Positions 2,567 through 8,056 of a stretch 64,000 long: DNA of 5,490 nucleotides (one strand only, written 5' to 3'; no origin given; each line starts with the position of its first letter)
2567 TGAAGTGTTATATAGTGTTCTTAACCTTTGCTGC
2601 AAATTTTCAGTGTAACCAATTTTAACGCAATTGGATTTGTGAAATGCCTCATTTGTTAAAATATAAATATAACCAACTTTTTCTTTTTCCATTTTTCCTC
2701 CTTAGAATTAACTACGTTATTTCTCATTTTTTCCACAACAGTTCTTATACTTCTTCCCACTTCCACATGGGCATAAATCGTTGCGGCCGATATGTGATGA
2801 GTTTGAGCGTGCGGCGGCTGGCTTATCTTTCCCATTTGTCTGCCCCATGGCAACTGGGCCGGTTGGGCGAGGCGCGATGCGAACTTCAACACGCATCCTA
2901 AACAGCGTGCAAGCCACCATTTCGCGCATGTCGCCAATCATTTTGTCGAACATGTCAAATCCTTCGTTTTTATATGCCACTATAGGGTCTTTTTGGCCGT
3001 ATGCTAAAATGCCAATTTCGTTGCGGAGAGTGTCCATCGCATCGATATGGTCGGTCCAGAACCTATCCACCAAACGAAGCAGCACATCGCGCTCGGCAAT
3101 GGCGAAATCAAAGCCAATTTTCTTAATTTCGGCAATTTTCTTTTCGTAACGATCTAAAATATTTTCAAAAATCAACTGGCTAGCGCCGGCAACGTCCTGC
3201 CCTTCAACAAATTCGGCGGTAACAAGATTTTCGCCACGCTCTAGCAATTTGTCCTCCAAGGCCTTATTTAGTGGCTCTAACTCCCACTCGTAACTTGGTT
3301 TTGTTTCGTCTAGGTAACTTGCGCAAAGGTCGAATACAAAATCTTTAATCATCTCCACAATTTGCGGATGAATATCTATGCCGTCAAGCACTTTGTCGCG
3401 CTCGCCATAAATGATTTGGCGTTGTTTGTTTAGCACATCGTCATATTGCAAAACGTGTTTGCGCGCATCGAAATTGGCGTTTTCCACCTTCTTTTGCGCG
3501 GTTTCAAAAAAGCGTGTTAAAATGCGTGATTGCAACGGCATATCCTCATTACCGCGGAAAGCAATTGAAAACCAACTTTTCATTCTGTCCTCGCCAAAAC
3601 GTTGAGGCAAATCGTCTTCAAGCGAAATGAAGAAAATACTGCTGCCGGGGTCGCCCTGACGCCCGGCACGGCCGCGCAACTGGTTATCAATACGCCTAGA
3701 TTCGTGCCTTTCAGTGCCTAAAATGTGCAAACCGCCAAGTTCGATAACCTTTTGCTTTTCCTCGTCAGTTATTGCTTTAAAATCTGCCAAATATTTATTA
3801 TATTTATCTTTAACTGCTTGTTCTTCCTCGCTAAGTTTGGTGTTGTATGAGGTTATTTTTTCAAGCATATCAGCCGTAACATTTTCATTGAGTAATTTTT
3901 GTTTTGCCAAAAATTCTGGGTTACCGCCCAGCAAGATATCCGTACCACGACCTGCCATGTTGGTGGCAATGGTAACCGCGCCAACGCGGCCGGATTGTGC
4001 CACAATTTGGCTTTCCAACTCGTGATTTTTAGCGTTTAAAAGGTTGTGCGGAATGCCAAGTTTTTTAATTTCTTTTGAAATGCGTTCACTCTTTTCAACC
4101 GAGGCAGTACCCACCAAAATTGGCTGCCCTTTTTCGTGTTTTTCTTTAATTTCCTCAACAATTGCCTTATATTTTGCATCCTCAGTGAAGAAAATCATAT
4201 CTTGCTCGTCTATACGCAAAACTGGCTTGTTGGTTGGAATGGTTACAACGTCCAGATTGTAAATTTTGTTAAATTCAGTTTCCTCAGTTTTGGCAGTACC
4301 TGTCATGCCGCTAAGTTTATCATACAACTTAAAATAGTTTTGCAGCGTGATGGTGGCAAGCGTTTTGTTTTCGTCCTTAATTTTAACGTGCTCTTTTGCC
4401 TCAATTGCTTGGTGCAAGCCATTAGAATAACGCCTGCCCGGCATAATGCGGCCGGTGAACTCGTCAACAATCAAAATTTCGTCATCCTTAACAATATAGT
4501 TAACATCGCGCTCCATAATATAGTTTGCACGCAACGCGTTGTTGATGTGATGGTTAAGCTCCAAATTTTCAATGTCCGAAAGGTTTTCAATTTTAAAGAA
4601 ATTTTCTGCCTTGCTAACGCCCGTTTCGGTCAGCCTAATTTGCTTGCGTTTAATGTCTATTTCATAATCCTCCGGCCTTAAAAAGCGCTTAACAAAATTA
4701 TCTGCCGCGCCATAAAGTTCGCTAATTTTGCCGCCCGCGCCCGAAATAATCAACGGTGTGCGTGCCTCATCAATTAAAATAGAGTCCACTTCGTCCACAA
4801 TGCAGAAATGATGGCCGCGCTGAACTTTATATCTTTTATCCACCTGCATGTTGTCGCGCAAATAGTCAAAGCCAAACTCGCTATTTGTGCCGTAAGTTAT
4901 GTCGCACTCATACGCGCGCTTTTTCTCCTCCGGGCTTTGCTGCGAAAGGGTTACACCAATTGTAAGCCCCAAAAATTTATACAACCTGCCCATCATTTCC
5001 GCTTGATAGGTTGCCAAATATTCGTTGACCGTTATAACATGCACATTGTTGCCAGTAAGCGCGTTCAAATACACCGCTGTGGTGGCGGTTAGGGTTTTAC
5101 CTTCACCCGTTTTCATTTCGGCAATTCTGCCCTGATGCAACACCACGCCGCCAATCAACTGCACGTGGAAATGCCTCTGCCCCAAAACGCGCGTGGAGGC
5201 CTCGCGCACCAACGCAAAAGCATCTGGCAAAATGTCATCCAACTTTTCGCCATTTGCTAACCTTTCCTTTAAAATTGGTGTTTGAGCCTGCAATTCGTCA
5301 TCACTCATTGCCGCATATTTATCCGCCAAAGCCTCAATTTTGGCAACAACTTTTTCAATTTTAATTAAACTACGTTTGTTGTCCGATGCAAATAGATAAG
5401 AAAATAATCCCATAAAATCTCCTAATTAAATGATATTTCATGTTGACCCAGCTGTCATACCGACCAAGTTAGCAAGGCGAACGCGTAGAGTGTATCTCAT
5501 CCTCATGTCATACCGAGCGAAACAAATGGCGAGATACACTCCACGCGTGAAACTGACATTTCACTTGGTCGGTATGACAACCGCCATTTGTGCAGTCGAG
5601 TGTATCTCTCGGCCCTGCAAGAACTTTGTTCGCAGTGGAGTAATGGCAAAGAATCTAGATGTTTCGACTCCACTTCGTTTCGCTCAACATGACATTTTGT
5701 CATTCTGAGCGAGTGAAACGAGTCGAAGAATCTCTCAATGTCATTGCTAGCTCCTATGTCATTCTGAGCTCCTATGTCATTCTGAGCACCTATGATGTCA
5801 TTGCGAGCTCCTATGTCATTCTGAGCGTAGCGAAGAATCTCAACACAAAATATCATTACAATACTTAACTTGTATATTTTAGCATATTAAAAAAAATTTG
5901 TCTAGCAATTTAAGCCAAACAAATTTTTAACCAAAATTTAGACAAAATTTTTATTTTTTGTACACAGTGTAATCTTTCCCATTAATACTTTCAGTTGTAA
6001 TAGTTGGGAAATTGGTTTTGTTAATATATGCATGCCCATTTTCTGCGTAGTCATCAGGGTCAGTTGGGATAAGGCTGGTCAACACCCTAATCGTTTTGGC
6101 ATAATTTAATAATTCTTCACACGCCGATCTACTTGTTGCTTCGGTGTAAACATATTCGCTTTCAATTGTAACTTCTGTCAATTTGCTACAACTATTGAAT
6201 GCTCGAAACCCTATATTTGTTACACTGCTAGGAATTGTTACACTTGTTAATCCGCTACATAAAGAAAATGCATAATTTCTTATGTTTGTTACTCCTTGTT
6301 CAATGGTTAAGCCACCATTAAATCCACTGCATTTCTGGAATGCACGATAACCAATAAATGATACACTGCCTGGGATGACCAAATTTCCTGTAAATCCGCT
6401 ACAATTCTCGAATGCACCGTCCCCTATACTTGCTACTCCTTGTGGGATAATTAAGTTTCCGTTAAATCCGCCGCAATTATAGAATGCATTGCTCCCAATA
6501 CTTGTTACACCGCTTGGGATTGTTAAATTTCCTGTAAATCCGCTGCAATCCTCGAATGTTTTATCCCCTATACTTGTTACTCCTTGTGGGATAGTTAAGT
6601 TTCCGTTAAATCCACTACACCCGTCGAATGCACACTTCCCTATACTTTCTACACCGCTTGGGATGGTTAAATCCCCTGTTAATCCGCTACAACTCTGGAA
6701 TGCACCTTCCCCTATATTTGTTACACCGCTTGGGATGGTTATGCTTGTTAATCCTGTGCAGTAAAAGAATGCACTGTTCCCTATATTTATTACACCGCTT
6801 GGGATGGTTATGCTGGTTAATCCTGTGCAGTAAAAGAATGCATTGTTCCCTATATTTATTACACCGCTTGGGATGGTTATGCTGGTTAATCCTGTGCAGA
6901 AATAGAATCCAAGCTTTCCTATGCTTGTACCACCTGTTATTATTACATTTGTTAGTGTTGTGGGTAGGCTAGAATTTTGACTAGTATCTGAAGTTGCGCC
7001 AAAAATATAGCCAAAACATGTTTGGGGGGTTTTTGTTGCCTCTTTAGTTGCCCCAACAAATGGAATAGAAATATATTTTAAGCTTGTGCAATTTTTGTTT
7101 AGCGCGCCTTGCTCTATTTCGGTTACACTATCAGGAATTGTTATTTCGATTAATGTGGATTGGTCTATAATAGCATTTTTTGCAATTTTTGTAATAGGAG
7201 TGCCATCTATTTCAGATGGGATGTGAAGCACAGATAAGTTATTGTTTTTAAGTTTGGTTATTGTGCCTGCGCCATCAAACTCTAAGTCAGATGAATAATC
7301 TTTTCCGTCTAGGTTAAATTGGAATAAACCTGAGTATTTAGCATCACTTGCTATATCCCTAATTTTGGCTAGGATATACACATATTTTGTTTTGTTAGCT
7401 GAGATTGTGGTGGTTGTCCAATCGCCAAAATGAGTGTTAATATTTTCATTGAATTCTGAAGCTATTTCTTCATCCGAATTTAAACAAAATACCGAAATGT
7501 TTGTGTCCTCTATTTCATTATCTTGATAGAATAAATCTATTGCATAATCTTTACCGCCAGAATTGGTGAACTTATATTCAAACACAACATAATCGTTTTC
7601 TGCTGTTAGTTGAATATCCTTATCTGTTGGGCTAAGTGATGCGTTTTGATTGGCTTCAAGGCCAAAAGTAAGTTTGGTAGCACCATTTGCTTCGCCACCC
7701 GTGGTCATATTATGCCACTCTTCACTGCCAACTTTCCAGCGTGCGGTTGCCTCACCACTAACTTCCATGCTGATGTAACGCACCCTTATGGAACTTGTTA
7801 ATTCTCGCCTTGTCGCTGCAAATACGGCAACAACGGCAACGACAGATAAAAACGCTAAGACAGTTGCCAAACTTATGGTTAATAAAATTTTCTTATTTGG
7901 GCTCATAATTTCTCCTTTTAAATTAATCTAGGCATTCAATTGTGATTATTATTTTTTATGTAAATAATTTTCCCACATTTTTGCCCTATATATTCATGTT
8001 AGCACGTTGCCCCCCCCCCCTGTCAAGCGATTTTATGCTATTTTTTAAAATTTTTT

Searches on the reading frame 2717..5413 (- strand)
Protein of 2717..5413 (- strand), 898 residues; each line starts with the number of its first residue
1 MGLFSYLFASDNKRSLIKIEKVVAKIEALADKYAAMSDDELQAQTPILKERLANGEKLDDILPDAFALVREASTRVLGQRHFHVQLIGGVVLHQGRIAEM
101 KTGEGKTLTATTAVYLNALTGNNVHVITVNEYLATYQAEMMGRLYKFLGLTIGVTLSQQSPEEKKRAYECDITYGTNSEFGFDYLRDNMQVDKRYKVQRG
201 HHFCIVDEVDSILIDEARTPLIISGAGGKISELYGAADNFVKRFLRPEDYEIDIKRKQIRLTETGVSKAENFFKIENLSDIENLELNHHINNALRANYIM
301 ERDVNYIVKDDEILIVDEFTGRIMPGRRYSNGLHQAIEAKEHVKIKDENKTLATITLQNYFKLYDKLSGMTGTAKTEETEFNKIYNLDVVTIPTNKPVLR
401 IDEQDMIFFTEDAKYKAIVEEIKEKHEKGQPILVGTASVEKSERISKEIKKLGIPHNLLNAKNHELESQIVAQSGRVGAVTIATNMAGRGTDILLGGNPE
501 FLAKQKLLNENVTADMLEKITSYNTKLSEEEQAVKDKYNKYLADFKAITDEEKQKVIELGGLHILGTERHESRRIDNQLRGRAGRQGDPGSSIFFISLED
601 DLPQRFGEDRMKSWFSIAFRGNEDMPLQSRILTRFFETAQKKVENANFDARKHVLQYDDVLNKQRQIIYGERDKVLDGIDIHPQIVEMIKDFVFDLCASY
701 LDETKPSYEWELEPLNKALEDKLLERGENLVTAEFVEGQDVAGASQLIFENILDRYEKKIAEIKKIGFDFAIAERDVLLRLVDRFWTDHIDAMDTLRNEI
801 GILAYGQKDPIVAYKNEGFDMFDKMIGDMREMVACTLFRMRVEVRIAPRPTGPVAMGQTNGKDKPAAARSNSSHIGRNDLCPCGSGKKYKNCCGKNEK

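Call 7: search_protein_families(library=pfam, proteins=[window:2717-5413:-])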
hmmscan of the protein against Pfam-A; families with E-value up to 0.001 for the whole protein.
window:2717-5413:- (898 aa): 6 families
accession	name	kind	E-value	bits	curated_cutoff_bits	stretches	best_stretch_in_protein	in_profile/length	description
PF07517.20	SecA_DEAD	-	1.8e-125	418.5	24.6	1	7-382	4-290/290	SecA DEAD-like domain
PF21090.3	P-loop_SecA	-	9.9e-86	287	27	1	397-615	1-197/205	SecA P-loop domain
PF07516.18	SecA_SW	-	2e-59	201.5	26.7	1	626-840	1-199/200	SecA Wing and Scaffold domain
PF01043.26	SecA_PP_bind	-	9.2e-43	145.8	23.5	1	231-338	3-110/110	SecA preprotein cross-linking domain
PF02810.21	SEC-C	-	2.5e-09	37.2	20.4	1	877-895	1-19/19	SEC-C motif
PF00270.35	DEAD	-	1.2e-08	35.3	26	1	97-214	18-131/167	DEAD/DEAH box helicase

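Call 89: find_encoding_contigs(protein=window:2717-5413:-, flank=3300, max_places=10)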
Protein window:2717-5413:- (898 aa): no gene with exactly this product is on record in the collection.

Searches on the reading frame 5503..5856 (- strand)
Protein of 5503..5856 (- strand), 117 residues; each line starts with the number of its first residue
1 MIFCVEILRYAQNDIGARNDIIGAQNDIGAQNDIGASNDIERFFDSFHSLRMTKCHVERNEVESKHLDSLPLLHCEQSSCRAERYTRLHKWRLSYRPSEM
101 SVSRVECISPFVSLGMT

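Call 7: search_protein_families(library=pfam, proteins=[window:5503-5856:-])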
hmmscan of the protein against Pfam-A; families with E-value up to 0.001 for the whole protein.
window:5503-5856:- (117 aa): 0 families

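Call 18: find_encoding_contigs(protein=window:5503-5856:-, flank=4000, max_places=10)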
Protein window:5503-5856:- (117 aa): 2 contigs read that carry it; 2 places shown.
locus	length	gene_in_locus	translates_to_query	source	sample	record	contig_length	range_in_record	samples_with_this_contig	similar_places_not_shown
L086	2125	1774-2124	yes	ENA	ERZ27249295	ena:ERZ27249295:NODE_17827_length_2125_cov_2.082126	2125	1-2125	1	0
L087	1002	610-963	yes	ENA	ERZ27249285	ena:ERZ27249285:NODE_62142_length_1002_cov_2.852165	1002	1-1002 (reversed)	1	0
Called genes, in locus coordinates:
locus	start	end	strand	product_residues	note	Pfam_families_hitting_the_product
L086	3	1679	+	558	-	?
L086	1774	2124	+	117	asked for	?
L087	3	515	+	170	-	?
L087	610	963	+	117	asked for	-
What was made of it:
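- Tried and rejected: 'orf117' gave two (call 18).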

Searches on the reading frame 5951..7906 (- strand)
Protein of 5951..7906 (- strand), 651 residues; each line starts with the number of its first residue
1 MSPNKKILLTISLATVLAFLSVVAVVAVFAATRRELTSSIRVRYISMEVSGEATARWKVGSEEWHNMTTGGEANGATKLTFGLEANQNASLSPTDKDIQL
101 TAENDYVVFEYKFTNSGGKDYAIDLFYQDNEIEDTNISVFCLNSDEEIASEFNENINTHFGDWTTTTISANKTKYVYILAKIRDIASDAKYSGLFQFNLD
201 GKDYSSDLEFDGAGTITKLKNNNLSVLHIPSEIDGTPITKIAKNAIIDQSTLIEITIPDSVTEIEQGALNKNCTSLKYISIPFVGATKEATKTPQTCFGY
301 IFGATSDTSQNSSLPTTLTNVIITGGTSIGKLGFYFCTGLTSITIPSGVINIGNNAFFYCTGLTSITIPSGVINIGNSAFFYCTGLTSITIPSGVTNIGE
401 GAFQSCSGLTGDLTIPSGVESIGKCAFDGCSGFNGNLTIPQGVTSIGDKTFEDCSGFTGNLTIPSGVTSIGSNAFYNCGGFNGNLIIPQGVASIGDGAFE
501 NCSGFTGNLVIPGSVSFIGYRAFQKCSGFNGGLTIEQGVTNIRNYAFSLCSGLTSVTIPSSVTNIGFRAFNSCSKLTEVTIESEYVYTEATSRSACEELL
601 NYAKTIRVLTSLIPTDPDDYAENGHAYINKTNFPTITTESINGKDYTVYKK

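Call 7: search_protein_families(library=pfam, proteins=[window:5951-7906:-])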
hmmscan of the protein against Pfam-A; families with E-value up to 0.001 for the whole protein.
window:5951-7906:- (651 aa): 1 family
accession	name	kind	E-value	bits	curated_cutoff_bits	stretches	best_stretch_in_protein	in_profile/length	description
PF13306.12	LRR_5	-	4.8e-69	230.6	27.7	3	318-431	13-124/127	BspA type Leucine rich repeat region (6 copies)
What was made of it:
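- Checked: The ORF 7906..5951 is 651 aa and matches Pfam LRR_5 at E=4.8e-69 (call 7).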

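Call 9: find_encoding_contigs(protein=window:5951-7906:-, flank=3000, max_places=10)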
Protein window:5951-7906:- (651 aa): no gene with exactly this product is on record in the collection.
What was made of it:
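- Tried and rejected: The LRR protein and SecA gave none (calls 9, 89).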

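Call 21: find_homologous_proteins(query=window:5951-7906:-, max_evalue=1e-40)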
Query window:5951-7906:- (651 aa): 6952 proteins with E <= 1e-40 among 8000 candidates; the best 120 are listed.
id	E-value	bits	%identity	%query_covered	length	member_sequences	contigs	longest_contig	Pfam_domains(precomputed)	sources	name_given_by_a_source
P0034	0.0e+0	1445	100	100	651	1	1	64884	PF13306.13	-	-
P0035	5.2e-245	833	56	100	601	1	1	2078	PF13306.13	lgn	-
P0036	3.8e-178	612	37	63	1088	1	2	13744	PF13306.13,PF13855.13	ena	-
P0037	7.6e-176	604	47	55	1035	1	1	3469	PF13306.13,PF13855.13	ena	-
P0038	6.5e-173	595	40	61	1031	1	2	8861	PF05458.18,PF13306.13,PF13855.13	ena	-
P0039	2.5e-171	589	42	64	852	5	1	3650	PF09479.17,PF13306.13,PF05725.19,PF27129.1,PF13855.13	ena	-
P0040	3.7e-171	589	46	53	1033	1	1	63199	PF13306.13,PF18998.7,PF13855.13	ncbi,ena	-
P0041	1.6e-169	583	47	59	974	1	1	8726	PF09479.17,PF13306.13,PF13855.13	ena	-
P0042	1.1e-166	574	44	53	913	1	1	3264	PF13306.13,PF13855.13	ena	-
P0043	4.9e-165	569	38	55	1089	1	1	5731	PF13306.13,PF13855.13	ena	-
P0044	9.0e-165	568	47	58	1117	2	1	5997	PF13306.13,PF13855.13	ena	-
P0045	1.3e-164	567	46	57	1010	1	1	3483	PF13306.13,PF05725.19,PF13855.13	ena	-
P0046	3.7e-162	559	41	51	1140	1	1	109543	PF13306.13,PF00207.29,PF12799.14,PF13855.13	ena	-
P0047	8.2e-162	558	41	56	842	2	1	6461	PF13306.13,PF13855.13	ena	-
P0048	6.7e-160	552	48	37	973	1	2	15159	PF13306.13,PF07619.18,PF13855.13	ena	-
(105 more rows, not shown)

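Call 23: find_encoding_contigs(protein=P0035, flank=3000, max_places=10)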
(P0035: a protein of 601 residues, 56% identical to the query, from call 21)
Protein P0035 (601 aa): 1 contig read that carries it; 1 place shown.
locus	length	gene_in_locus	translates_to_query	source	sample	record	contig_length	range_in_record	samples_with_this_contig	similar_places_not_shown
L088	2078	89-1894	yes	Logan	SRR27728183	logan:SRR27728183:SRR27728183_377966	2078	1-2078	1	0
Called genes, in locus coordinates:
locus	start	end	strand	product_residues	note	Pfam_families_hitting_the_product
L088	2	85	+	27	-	?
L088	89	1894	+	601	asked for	PF13306:LRR_5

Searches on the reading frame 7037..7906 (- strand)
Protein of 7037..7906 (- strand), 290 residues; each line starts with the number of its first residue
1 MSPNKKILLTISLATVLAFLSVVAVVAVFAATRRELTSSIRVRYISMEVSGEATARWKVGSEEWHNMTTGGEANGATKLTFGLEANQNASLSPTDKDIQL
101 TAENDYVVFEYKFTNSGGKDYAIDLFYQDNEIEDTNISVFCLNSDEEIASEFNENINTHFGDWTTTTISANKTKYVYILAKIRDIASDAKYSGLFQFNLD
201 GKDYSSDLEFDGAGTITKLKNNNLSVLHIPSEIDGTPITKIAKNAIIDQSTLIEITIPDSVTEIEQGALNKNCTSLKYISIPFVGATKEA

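Call 19: find_related_loci(query=window:7037-7906:-, collection=genome_contigs, flank=3000)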
Query seq(290 aa) (290 aa) in genome_contigs; peptide patterns used: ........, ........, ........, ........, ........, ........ (x = any residue, [..] = any of these).
111 stretches matched a pattern, but none encodes a relative of the query by tblastn (E <= 1e-3).
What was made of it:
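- Tried and rejected: The single sequence found nothing (call 19).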

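Call 20: find_homologous_proteins(query=window:7037-7906:-, max_evalue=0.001)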
Query seq(290 aa) (290 aa): 33 proteins with E <= 0.001 among 1358 candidates.
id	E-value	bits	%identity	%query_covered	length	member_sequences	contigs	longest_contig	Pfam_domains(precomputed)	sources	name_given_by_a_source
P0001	3.1e-20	91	50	20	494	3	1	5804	PF13306.13,PF13855.13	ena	-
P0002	2.6e-15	75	35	29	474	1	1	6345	PF13306.13,PF13855.13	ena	-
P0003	6.0e-14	70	32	69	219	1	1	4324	-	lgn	-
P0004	1.0e-11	63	46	20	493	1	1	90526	PF13306.13,PF13855.13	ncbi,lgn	-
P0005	1.7e-11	62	44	22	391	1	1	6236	PF13306.13,PF13855.13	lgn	-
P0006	1.8e-11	62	51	13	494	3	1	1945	PF13306.13,PF13855.13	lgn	-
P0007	2.4e-10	58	38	27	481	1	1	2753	PF13306.13,PF13855.13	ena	-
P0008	4.9e-10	57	34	30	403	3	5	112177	PF13306.13,PF13855.13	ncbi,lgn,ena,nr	ncbi:MAG: leucine-rich repeat domain-containing protein [Oscillospiraceae bacterium]|nr:leucine-rich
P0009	3.5e-9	55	38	33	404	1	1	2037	PF13240.12,PF13306.13,PF13855.13,PF13248.12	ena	-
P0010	4.2e-9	54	44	29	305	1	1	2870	PF13306.13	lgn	-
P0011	5.2e-9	54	41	27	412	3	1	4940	PF13306.13,PF18998.7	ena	-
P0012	1.2e-8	53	34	30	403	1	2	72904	PF13306.13,PF13855.13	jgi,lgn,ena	-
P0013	3.9e-8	51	47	25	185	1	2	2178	PF13306.13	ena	-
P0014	4.7e-8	51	44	20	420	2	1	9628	PF13306.13,PF13855.13,PF28505.1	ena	-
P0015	5.0e-8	51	38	33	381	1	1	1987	PF13240.12,PF13306.13,PF13855.13,PF13248.12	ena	-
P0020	2.1e-7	49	26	69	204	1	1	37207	-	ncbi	-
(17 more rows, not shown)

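Call 78: find_encoding_contigs(protein=P0003, flank=1500, max_places=6)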
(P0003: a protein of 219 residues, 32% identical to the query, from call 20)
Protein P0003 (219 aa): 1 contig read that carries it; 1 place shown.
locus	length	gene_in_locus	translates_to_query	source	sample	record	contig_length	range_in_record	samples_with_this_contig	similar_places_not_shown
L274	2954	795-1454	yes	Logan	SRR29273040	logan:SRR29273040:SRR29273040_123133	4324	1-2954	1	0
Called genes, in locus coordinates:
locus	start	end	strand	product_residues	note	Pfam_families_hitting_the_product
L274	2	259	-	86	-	?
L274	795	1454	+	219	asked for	-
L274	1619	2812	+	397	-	PF01225:Mur_ligase, PF08245:Mur_ligase_M, PF02875:Mur_ligase_C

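Call 79: find_encoding_contigs(protein=P0020, flank=1500, max_places=6)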
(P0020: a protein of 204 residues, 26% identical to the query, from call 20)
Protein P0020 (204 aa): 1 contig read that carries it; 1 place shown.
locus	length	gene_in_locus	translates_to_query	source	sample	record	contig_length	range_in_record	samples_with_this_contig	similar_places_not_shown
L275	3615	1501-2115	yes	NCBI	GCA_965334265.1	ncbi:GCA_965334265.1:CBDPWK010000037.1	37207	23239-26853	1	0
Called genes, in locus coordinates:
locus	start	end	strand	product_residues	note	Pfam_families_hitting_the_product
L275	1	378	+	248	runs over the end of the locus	-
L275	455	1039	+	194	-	PF04472:SepF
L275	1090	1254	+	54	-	-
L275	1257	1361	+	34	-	-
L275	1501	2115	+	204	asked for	-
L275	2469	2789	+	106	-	PF04297:UPF0122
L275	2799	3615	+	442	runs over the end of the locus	PF02881:SRP54_N, PF10609:ParA (faint), PF00448:SRP54, PF01583:APS_kinase (faint), PF02492:cobW (weak), PF02978:SRP_SPB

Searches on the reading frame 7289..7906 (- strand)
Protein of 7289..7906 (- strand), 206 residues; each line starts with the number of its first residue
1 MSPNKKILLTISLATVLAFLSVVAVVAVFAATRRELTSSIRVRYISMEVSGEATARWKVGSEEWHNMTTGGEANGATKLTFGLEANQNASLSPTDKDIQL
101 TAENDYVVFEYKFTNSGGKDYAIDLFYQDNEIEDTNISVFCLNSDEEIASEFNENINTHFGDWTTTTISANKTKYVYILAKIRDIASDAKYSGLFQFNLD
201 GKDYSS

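Call 55: find_related_loci(query=A4, collection=genome_contigs, flank=2500)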
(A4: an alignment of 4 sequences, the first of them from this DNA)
Query A4 (206 aa) in genome_contigs; peptide patterns used: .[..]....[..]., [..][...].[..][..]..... (x = any residue, [..] = any of these).
412 stretches matched a pattern; 1 encode a relative of the query (tblastn E <= 1e-3); 1 distinct loci.
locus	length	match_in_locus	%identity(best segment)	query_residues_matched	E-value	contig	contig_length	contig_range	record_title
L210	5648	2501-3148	30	1-199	2e-24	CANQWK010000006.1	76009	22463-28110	MAG: uncultured Clostridia bacterium isolate Lapin-014__bin47 genome assembly, contig: Lapin-014__NODE_203_length_76009_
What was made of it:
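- Tried and rejected: An alignment of the domain found one locus, L210 (call 55).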
